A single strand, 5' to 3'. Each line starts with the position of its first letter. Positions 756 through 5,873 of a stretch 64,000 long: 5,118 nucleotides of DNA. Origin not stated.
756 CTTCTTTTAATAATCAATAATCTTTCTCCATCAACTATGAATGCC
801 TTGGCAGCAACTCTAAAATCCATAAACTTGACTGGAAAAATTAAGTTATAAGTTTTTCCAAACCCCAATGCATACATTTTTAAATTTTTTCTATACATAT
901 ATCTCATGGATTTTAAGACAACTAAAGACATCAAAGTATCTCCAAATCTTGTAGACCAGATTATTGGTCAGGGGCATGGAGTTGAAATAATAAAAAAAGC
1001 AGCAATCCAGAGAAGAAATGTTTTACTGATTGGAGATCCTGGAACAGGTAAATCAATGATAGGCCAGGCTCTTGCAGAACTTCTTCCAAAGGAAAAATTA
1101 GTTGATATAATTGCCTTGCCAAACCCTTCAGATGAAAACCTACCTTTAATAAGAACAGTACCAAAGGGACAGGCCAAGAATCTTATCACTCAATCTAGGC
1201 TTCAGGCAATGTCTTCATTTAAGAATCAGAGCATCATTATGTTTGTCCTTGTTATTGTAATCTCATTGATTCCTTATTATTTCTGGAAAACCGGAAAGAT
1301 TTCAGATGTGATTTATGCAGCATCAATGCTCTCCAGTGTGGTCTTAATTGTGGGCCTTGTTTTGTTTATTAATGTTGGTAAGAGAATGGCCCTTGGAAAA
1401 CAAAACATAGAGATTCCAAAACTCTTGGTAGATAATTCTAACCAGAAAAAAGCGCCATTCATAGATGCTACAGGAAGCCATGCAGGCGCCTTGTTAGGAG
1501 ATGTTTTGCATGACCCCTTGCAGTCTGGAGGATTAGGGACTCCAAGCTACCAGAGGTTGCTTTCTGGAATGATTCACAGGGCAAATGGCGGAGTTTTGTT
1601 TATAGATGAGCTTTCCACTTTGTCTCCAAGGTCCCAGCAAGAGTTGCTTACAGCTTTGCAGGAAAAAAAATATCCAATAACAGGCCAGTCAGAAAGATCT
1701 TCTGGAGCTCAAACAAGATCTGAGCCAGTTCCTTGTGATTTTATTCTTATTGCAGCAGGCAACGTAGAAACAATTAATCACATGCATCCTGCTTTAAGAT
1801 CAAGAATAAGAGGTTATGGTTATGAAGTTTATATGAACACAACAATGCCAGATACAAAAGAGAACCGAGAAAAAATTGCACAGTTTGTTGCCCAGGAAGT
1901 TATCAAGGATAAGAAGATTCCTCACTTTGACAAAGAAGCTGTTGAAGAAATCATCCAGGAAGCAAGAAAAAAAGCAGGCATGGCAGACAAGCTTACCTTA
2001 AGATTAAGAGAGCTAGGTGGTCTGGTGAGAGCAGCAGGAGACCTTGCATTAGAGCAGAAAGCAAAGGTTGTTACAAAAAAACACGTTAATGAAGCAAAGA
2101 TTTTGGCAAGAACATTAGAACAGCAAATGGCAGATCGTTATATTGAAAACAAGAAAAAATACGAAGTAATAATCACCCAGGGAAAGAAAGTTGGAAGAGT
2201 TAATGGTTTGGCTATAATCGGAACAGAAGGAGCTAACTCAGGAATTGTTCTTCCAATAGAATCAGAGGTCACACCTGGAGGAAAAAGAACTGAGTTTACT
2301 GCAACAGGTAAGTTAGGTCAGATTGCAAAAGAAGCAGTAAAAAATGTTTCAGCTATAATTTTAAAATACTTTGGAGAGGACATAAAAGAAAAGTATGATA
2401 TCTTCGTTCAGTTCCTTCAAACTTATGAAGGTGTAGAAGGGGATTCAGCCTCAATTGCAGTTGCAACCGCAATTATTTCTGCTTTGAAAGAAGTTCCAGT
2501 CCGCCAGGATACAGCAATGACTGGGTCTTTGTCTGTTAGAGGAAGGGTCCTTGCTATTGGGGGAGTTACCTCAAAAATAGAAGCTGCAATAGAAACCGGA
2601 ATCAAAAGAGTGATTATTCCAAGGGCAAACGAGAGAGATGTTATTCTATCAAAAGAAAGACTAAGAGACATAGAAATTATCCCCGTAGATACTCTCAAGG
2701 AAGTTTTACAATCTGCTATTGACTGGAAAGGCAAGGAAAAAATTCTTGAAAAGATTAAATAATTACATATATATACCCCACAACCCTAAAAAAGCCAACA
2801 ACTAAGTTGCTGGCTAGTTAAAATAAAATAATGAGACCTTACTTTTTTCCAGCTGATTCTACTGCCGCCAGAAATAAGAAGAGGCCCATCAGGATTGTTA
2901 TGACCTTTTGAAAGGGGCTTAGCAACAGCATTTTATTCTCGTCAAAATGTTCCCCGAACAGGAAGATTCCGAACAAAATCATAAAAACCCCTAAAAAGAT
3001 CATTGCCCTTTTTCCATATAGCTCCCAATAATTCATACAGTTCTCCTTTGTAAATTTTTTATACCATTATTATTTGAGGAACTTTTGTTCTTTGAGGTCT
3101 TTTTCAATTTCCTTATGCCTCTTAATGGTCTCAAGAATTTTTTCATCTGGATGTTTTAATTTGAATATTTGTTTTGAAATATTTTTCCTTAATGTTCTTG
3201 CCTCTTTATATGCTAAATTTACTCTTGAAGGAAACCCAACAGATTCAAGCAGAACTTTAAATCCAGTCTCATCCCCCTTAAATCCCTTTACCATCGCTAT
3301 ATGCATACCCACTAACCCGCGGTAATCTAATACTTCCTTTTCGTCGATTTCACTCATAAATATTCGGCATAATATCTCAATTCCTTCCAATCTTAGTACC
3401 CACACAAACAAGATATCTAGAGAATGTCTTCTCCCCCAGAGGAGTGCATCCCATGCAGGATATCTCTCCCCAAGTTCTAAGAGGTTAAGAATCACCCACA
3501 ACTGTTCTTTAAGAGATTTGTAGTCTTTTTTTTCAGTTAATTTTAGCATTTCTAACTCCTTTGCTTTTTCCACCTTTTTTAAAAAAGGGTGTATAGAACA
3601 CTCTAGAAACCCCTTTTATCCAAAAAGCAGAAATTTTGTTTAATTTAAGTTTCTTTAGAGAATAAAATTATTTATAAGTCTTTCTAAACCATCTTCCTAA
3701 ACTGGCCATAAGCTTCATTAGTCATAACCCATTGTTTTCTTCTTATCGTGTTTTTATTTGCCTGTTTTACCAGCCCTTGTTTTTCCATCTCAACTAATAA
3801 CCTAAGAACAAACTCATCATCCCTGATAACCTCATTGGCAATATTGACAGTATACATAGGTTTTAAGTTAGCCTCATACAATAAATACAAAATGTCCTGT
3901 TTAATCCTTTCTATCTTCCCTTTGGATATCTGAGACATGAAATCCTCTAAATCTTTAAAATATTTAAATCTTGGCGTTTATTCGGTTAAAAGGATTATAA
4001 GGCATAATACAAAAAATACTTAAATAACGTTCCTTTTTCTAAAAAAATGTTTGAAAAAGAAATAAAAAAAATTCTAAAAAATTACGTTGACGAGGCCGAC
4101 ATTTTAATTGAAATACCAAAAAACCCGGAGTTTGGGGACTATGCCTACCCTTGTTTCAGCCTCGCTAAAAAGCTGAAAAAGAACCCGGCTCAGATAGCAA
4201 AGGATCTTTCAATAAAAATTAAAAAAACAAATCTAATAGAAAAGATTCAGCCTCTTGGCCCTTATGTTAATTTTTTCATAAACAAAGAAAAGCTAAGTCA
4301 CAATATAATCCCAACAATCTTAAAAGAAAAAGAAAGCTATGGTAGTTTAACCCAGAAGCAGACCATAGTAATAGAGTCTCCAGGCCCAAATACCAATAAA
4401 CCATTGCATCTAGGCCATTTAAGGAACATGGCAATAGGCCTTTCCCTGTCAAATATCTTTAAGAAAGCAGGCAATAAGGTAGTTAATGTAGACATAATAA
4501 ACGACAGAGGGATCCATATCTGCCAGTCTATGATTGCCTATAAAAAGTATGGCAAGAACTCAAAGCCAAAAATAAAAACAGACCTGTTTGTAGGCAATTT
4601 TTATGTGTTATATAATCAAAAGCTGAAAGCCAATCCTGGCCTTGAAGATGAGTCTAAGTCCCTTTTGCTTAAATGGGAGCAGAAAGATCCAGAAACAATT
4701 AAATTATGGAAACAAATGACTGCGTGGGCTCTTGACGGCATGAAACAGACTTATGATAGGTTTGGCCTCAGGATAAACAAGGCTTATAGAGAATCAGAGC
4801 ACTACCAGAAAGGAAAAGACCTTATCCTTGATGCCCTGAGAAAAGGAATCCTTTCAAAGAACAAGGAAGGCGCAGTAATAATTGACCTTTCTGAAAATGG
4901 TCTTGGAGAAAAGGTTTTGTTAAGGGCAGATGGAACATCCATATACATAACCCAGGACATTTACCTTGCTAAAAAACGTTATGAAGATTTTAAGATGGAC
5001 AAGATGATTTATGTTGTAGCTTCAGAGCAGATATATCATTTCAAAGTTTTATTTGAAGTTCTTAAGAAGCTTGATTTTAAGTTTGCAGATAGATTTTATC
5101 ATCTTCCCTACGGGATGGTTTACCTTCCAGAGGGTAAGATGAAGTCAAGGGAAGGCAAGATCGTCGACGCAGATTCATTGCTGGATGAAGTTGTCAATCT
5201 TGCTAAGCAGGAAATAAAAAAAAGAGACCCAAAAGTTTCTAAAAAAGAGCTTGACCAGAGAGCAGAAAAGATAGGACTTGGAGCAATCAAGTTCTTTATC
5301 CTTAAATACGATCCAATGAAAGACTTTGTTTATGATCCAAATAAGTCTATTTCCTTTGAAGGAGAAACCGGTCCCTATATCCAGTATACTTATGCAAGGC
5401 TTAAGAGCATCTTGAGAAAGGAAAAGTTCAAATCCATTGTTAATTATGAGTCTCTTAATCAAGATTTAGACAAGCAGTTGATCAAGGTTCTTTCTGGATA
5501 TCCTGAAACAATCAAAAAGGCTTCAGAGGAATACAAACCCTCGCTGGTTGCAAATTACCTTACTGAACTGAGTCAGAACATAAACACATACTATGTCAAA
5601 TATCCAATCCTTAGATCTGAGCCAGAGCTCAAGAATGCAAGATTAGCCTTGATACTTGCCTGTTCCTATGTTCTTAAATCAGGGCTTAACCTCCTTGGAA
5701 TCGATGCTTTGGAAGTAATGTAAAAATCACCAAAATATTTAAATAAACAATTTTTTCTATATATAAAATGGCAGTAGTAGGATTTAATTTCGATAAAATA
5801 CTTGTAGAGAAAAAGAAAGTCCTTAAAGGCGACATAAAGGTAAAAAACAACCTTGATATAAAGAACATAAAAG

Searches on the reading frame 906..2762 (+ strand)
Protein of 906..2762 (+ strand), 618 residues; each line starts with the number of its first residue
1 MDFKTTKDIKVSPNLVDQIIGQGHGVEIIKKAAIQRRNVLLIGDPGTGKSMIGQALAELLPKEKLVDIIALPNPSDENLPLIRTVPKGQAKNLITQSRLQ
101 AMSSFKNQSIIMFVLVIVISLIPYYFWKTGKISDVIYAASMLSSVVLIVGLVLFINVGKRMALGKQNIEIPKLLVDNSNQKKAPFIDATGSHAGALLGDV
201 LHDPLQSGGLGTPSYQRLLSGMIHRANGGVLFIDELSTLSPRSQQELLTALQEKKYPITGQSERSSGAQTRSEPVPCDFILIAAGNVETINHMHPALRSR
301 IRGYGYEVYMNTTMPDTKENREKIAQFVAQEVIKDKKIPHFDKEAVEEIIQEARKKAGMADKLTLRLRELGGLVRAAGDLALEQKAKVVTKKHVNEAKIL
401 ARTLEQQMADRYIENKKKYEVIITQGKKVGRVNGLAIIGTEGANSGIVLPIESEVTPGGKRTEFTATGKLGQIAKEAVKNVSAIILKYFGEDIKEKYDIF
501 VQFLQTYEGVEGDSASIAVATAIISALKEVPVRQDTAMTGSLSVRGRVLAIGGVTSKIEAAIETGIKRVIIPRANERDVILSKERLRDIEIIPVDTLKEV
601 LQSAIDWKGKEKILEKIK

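Call 8: search_protein_families(library=pfam, proteins=[window:906-2762:+], max_evalue=0.001)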
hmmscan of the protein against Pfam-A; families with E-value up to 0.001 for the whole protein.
window:906-2762:+ (618 aa): 15 families
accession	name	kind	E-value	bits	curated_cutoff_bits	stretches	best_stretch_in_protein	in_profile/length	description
PF05362.19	Lon_C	-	1.2e-33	116.8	21.1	1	410-605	8-203/205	Lon protease (S16) C-terminal proteolytic domain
PF00158.32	Sigma54_activat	-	3.8e-13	49.9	20.2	1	217-264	85-130/168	Sigma-54 interaction domain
PF01078.27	Mg_chelatase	-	8.6e-13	48.6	20.3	1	17-64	3-50/207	Magnesium chelatase, subunit ChlI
PF07728.20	AAA_5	-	8.8e-13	48.9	22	2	227-300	66-138/139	AAA domain (dynein-related subfamily)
PF13541.12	ChlI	-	4.7e-10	39.9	27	1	454-575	4-121/121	Subunit ChlI of Mg-chelatase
PF20436.4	LonB_AAA-LID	-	3.2e-09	37.1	22.4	1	340-397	1-58/65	Archaeal LonB, AAA+ ATPase LID domain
PF00004.35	AAA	-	1.6e-07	32.3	21.2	0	39-60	1-22/131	ATPase family associated with various cellular activities (AAA)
PF14532.12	Sigma54_activ_2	-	3.1e-07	31.2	25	0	29-73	14-56/138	Sigma-54 interaction domain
PF13654.12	AAA_32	-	4.3e-07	30.4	21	1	182-289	2-111/133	LonB-like, AAA domain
PF20030.5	bpMoxR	-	5.2e-06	26.1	27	1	14-60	9-55/205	MoxR domain in the MoxR-vWA-beta-propeller ternary systems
PF00493.29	MCM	-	6.8e-06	25.8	23.3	0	31-65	52-86/224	MCM P-loop domain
PF13191.12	AAA_16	-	1.4e-05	26.1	32.6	1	30-85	17-73/167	AAA ATPase domain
PF13401.12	AAA_22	-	2.1e-05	25.3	27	0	36-85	5-54/130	AAA domain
PF13245.12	AAA_19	-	2.5e-05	24.9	25.1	1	31-254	6-117/134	AAA domain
PF12775.13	AAA_7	-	0.00073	19.6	25.8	0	29-66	26-63/181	P-loop containing dynein motor region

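Call 28: find_encoding_contigs(protein=window:906-2762:+, flank=10000, max_places=2)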
Protein window:906-2762:+ (618 aa): no gene with exactly this product is on record in the collection.
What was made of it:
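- Tried and rejected: A look-up of the LonB-like protein near the left end found nothing (call 28).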

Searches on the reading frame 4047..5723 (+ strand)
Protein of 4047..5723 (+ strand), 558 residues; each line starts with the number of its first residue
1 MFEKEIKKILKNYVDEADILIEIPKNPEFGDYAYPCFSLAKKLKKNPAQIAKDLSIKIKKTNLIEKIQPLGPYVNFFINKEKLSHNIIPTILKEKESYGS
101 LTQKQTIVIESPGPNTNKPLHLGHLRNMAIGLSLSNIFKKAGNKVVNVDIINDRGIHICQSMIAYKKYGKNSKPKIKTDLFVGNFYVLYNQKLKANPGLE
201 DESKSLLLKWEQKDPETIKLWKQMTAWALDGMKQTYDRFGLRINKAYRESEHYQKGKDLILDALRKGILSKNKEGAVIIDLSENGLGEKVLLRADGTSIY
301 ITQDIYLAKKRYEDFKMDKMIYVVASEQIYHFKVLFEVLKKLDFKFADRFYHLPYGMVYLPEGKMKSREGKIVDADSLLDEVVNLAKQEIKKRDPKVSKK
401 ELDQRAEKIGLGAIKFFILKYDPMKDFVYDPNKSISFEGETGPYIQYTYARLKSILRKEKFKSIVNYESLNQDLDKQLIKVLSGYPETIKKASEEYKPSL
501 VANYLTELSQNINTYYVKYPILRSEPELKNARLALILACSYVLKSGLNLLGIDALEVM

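Call 8: search_protein_families(library=pfam, proteins=[window:4047-5723:+], max_evalue=0.001)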
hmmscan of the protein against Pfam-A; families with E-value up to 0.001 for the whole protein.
window:4047-5723:+ (558 aa): 3 families
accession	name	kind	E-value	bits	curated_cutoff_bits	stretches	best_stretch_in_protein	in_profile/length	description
PF00750.26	tRNA-synt_1d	-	7.1e-55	186.8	23.3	1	88-430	2-348/349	tRNA synthetases class I (R), catalytic domain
PF05746.21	DALR_1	-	6e-29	101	22.3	1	445-558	1-117/117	DALR anticodon binding domain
PF03485.21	Arg_tRNA_synt_N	-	2.9e-20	73.1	21.5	1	3-78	8-85/85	Arginyl tRNA synthetase N terminal domain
